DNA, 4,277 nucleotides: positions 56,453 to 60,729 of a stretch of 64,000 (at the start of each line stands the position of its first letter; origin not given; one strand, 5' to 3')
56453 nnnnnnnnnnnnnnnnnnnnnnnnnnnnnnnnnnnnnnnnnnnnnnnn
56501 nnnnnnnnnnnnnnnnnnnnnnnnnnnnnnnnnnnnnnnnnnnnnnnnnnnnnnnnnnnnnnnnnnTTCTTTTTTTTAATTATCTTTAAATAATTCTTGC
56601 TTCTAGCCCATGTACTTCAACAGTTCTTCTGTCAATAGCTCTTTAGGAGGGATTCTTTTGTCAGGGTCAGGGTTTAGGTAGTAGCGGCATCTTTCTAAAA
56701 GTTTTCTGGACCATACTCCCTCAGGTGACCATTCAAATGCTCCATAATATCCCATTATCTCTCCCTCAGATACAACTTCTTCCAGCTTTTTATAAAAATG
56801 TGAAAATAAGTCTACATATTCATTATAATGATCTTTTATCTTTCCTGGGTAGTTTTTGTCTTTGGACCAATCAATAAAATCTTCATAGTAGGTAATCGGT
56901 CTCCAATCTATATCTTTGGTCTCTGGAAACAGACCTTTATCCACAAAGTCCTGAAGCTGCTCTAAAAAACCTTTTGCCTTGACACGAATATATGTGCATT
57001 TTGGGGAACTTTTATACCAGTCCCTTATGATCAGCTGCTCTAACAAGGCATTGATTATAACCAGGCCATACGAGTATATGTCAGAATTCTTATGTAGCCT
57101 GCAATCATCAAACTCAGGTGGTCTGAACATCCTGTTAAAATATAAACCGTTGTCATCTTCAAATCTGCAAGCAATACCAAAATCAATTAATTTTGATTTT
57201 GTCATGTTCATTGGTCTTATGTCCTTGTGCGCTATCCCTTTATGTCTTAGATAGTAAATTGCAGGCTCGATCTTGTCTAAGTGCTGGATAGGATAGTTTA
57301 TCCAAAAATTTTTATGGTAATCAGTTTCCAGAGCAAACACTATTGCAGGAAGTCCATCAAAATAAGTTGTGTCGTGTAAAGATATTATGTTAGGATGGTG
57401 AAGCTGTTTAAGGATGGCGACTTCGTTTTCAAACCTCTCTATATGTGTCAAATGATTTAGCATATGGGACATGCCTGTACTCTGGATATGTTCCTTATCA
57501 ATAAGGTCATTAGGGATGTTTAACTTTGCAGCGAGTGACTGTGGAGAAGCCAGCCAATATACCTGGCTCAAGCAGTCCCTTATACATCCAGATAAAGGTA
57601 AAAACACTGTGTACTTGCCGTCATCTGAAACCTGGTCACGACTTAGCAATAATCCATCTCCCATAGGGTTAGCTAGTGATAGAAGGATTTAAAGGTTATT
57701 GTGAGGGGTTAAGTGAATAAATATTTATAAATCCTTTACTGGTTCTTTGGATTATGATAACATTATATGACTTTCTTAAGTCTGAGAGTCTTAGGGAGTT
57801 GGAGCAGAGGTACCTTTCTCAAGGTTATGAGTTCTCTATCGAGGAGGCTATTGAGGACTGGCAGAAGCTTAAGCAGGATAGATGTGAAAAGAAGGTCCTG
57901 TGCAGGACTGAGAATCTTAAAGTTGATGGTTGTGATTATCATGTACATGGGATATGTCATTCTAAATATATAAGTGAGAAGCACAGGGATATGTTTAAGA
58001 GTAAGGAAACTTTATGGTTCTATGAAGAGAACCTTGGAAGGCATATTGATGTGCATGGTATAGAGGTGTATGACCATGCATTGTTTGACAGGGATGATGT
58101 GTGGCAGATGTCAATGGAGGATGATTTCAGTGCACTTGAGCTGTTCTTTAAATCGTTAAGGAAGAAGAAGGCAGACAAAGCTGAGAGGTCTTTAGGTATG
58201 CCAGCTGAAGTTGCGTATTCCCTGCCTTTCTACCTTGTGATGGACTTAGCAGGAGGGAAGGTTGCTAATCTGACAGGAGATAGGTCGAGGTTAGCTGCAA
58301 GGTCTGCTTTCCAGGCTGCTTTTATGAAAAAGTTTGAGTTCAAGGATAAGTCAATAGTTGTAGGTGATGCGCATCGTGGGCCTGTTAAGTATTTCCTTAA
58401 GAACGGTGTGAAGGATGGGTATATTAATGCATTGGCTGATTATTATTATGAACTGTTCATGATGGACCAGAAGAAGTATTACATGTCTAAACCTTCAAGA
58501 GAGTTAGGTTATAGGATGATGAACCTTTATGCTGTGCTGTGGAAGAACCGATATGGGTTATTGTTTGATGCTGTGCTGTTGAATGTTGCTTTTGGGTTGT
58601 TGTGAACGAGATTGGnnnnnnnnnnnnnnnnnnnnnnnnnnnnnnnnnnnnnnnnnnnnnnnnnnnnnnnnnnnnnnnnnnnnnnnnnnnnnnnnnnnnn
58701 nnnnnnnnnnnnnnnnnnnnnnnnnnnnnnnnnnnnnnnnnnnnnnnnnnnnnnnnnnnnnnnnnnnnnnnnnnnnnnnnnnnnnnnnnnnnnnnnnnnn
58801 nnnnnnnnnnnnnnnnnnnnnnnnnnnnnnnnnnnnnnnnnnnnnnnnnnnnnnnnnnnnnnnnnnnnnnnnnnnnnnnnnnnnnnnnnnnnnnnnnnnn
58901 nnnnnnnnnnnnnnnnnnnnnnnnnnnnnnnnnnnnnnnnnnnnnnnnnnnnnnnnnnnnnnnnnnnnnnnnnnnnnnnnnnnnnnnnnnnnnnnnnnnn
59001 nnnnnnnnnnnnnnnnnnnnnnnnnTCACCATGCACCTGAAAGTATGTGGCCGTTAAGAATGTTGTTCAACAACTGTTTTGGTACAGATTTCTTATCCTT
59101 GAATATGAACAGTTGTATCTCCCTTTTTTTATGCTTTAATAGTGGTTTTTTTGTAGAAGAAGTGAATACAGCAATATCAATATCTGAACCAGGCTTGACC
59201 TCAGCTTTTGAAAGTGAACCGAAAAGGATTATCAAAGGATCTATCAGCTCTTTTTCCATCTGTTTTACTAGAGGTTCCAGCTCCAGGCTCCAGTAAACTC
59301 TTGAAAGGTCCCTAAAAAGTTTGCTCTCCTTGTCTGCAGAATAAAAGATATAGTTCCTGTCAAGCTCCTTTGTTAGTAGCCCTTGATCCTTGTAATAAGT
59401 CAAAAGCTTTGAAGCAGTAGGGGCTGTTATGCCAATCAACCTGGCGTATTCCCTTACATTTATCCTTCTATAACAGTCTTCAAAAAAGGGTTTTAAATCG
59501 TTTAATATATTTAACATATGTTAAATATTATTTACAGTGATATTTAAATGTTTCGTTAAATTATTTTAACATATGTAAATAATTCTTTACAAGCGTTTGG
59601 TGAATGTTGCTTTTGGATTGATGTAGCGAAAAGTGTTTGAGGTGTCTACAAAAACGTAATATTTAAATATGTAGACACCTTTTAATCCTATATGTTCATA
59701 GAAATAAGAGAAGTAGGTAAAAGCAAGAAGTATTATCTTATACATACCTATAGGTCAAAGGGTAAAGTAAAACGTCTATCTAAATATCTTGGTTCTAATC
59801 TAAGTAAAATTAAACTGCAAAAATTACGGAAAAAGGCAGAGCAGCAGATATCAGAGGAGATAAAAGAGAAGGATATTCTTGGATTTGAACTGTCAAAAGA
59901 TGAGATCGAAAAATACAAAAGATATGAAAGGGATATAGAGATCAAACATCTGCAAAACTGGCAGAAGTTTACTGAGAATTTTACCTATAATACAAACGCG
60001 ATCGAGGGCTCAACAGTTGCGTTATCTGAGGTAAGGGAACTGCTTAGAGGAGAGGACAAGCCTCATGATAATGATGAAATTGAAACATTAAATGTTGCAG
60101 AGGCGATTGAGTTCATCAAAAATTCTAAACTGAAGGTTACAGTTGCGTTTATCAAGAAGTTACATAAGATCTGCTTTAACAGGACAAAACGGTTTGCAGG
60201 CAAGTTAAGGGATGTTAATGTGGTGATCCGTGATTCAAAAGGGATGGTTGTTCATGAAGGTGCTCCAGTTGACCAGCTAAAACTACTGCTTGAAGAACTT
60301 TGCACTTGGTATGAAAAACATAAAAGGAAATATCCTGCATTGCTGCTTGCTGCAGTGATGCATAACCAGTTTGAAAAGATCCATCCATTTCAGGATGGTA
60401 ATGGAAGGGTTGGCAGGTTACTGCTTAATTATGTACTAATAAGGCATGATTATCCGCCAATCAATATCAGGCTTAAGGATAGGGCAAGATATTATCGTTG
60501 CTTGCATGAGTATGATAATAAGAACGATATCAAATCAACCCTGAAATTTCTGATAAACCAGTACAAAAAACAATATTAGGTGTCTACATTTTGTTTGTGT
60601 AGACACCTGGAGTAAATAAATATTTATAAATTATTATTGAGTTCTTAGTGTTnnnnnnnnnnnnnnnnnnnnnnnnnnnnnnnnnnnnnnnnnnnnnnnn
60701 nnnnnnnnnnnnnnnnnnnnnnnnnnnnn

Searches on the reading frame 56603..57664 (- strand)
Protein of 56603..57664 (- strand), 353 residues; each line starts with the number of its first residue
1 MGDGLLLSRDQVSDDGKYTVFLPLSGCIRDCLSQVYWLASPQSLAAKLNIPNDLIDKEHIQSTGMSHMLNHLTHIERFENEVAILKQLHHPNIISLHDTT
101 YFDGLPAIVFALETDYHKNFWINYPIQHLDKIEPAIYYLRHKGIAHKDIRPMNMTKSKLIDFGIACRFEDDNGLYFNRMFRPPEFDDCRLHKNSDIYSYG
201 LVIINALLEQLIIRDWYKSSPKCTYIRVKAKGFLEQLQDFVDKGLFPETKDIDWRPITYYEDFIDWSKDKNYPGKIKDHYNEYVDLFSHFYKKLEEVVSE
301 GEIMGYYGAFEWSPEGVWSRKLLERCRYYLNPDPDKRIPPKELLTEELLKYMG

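Call 10: search_protein_families(library=pfam, proteins=[window:56603-57664:-], max_evalue=0.1)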
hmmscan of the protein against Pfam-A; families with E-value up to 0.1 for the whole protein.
window:56603-57664:- (353 aa): 3 families
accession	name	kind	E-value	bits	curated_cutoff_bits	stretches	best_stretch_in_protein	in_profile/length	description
PF00069.31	Pkinase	-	2.6e-15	57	31.7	1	76-345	43-259/263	Protein kinase domain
PF07714.23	PK_Tyr_Ser-Thr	-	1.4e-07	31.5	23.1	1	73-204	43-195/258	Protein tyrosine and serine/threonine kinase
PF13095.12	FTA2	-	0.021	15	30.2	1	125-165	173-213/214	Kinetochore Sim4 complex subunit FTA2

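Call 39: search_protein_families(library=padloc, proteins=[window:56603-57664:-], max_evalue=0.01)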
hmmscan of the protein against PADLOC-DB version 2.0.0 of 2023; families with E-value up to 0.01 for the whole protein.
window:56603-57664:- (353 aa): 22 families
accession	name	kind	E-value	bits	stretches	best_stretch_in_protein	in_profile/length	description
PDLC04042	PD-T4-6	-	3.8e-13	47.7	1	73-208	51-207/292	-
PDLC04138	mad6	-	2.1e-12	44.7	2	135-345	165-308/659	mads_6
PDLC03920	MkoA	-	7.7e-12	42.3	1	76-208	53-222/1112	-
PDLC04053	PD-T4-6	-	2.4e-10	38.3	1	74-207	52-205/311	-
PDLC04047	PD-T4-6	-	1.5e-09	35.4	1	73-205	53-204/327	-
PDLC04048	PD-T4-6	-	1.6e-08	32.4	1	73-207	53-206/354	-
PDLC04043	PD-T4-6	-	1.9e-07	28.6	1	74-174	58-170/452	-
PDLC04044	PD-T4-6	-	3.1e-07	27.9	1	71-218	77-243/372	-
PDLC04060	PD-T4-6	-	8.4e-07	26.2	1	72-166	49-156/486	-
PDLC04057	PD-T4-6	-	1e-06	26.1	1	73-203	50-200/443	-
PDLC04058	PD-T4-6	-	1.3e-06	25.8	1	76-172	55-170/460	-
PDLC04045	PD-T4-6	-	1.3e-06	25.7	1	126-207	142-240/350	-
PDLC04054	PD-T4-6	-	4.2e-06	24.4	1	73-200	52-200/347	-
PDLC04039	PD-T4-6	-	3e-05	21.2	1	73-207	56-209/458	-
PDLC04055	PD-T4-6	-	4.4e-05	20.4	1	73-169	112-223/496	-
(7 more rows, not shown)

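Call 77: search_protein_families(library=phrogs, proteins=[window:56603-57664:-], max_evalue=0.01)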
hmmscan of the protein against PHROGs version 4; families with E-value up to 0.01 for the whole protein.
window:56603-57664:- (353 aa): 1 family
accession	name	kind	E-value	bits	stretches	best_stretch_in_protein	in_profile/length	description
phrog_2361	-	other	2.4e-12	47.5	1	73-210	53-212/415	serine-threonine kinase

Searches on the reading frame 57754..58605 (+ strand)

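Call 10: search_protein_families(library=pfam, proteins=[window:57754-58605:+], max_evalue=0.1)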
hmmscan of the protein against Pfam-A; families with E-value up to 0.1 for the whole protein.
window:57754-58605:+ (283 aa): 0 families

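Call 39: search_protein_families(library=padloc, proteins=[window:57754-58605:+], max_evalue=0.01)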
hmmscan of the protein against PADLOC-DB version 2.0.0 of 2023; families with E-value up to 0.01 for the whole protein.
window:57754-58605:+ (283 aa): 0 families

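Call 69: search_protein_families(library=pfam, proteins=[window:57754-58605:+], max_evalue=10)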
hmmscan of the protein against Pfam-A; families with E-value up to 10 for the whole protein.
window:57754-58605:+ (283 aa): 1 family
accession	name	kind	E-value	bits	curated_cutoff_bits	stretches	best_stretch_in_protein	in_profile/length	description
PF18341.7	PSA_CBD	-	0.28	11.6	27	1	216-246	28-57/60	PSA endolysin C-terminal cell wall binding domain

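Call 77: search_protein_families(library=phrogs, proteins=[window:57754-58605:+], max_evalue=0.01)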
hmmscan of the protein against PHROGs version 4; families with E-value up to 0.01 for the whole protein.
window:57754-58605:+ (283 aa): 0 families

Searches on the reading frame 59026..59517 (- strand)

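Call 40: search_protein_families(library=pfam, proteins=[window:59026-59517:-], max_evalue=0.01)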
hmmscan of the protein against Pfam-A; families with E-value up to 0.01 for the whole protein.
window:59026-59517:- (163 aa): 3 families
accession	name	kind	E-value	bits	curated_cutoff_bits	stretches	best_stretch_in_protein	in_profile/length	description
PF01909.29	NTP_transf_2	-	5.3e-07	30.4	21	1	85-133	9-56/93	Nucleotidyltransferase domain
PF18765.7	Polbeta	-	5.3e-07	30.2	26.9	1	95-126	15-43/93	Polymerase beta, Nucleotidyltransferase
PF12802.13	MarR_2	-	0.003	18.1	27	1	20-54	22-56/61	MarR family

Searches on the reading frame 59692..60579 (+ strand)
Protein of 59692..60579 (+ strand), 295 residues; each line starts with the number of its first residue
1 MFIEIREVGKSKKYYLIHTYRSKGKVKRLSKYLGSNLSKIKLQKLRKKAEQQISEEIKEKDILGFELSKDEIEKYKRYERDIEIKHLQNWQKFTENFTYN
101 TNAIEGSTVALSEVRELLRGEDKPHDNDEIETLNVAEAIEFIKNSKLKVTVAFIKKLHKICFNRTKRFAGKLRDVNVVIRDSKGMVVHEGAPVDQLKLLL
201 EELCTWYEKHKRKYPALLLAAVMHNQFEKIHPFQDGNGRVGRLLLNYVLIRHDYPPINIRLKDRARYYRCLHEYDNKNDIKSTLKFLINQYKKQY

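Call 40: search_protein_families(library=pfam, proteins=[window:59692-60579:+], max_evalue=0.01)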
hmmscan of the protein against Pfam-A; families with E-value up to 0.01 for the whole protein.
window:59692-60579:+ (295 aa): 1 family
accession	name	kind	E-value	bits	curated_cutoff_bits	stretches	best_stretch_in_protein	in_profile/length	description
PF02661.23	Fic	-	1.4e-21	77.6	24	1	149-249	2-93/93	Fic/DOC family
